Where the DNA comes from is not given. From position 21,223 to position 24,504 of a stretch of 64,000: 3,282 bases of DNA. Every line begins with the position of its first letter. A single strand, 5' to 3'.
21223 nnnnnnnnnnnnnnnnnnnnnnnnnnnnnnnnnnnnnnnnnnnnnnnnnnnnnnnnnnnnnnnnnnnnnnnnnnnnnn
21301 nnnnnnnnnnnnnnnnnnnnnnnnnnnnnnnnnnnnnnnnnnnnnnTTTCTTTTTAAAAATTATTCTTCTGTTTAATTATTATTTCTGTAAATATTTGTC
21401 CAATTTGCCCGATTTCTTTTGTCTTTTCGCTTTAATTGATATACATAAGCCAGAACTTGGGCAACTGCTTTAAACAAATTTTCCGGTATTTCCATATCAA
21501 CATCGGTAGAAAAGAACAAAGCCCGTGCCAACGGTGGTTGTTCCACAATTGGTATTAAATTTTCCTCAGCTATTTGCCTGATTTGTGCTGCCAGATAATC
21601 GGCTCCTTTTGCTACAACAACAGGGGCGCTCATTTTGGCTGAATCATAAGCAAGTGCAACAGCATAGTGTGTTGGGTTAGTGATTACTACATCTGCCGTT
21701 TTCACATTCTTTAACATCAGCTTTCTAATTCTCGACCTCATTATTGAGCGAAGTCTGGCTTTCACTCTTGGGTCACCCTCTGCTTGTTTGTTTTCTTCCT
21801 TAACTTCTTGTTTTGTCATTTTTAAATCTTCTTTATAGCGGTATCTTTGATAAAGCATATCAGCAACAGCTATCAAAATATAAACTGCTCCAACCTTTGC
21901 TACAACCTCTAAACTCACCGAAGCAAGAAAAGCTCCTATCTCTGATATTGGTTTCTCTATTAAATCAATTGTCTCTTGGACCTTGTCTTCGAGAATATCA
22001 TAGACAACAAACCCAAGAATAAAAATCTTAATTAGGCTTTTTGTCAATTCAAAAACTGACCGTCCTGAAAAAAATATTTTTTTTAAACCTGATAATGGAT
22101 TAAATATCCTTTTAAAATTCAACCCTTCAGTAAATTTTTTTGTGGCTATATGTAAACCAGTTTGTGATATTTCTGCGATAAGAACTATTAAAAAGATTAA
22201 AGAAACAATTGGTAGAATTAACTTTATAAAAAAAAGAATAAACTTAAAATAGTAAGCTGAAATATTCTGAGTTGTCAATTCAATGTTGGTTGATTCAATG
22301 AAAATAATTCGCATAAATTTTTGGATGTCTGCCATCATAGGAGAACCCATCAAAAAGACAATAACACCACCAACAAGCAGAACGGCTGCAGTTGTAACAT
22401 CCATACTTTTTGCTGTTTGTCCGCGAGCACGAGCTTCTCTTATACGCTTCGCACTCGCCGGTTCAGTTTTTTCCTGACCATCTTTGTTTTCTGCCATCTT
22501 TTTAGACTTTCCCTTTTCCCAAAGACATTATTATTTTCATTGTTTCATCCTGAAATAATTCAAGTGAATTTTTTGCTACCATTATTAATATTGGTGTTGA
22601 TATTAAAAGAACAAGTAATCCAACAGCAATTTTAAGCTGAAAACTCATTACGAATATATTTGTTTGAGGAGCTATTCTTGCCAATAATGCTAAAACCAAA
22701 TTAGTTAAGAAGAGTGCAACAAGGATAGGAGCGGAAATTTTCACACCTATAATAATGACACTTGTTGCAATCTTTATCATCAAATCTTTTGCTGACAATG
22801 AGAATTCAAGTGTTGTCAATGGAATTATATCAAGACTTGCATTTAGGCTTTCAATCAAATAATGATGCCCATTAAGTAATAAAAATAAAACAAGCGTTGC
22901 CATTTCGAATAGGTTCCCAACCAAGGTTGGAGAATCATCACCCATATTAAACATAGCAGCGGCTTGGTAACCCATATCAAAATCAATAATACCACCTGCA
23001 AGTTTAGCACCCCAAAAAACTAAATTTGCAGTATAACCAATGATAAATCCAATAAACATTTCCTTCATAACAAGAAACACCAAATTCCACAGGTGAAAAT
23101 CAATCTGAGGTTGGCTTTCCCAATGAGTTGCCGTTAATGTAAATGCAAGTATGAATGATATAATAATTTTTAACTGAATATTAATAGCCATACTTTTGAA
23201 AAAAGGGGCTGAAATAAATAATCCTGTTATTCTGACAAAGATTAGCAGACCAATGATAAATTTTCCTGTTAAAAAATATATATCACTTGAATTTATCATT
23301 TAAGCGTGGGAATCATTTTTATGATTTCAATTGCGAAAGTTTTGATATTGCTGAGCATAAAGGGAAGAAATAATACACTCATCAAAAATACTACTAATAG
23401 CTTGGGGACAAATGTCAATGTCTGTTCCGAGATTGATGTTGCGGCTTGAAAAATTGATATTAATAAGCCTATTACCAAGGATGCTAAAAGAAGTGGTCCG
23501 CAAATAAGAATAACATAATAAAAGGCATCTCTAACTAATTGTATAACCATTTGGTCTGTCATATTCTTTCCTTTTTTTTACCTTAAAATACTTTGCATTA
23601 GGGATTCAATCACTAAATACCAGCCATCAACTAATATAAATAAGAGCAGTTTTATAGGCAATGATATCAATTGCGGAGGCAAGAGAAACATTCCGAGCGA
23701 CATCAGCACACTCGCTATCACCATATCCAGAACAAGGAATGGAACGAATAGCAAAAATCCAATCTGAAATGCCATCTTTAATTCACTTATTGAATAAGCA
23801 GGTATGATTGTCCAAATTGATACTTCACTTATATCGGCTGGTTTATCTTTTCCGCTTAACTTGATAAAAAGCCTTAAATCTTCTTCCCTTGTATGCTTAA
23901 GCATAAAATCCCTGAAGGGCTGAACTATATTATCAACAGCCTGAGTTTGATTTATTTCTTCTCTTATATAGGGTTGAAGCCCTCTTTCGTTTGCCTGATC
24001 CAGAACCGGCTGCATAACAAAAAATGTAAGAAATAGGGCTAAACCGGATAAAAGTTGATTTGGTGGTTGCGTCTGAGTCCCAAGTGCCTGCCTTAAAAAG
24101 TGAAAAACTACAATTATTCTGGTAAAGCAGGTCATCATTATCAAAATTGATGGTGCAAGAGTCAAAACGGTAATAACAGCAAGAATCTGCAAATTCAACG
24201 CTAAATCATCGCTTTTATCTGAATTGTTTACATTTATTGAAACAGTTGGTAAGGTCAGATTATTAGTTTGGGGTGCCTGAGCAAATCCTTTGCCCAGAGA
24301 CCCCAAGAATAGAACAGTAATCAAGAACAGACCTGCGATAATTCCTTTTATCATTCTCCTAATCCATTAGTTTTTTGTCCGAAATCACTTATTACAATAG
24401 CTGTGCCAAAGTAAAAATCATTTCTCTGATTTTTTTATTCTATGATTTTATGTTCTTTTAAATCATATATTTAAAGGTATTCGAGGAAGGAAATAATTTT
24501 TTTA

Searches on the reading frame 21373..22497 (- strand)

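Call 9: search_protein_families(library=pfam, proteins=[window:21373-22497:-], max_evalue=0.001)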
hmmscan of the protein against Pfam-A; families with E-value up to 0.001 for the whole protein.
window:21373-22497:- (374 aa): 1 family
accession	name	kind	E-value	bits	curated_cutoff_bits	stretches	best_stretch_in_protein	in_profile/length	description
PF01312.24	Bac_export_2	-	2e-115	386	24.4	1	8-352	1-335/335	FlhB HrpN YscU SpaS Family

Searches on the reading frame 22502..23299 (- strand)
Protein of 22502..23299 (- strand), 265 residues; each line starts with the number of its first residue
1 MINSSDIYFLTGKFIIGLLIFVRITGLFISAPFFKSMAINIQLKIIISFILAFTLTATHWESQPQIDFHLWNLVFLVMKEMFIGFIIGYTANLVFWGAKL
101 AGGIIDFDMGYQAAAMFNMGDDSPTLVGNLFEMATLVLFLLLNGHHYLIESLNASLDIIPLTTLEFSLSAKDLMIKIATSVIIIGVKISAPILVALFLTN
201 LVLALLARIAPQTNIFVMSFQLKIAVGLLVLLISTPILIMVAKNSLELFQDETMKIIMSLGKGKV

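Call 9: search_protein_families(library=pfam, proteins=[window:22502-23299:-], max_evalue=0.001)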
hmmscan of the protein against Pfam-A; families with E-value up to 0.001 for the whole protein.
window:22502-23299:- (265 aa): 1 family
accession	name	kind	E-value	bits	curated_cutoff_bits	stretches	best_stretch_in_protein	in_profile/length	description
PF01311.25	Bac_export_1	-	3.6e-57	194.1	27.8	1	17-247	4-228/230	Bacterial export proteins, family 1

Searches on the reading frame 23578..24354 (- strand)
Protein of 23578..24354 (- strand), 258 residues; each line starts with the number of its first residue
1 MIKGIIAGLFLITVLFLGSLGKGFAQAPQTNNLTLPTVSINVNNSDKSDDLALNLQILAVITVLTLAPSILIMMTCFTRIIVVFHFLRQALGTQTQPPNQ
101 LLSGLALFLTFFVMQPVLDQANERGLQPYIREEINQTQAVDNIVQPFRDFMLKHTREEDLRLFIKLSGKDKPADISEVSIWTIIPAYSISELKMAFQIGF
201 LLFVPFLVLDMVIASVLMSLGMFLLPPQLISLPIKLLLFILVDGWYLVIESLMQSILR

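Call 9: search_protein_families(library=pfam, proteins=[window:23578-24354:-], max_evalue=0.001)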
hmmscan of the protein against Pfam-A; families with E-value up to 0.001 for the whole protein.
window:23578-24354:- (258 aa): 1 family
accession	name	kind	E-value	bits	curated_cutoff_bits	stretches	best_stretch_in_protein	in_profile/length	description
PF00813.25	FliP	-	1.1e-80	270.5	26.9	1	60-252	1-191/191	FliP family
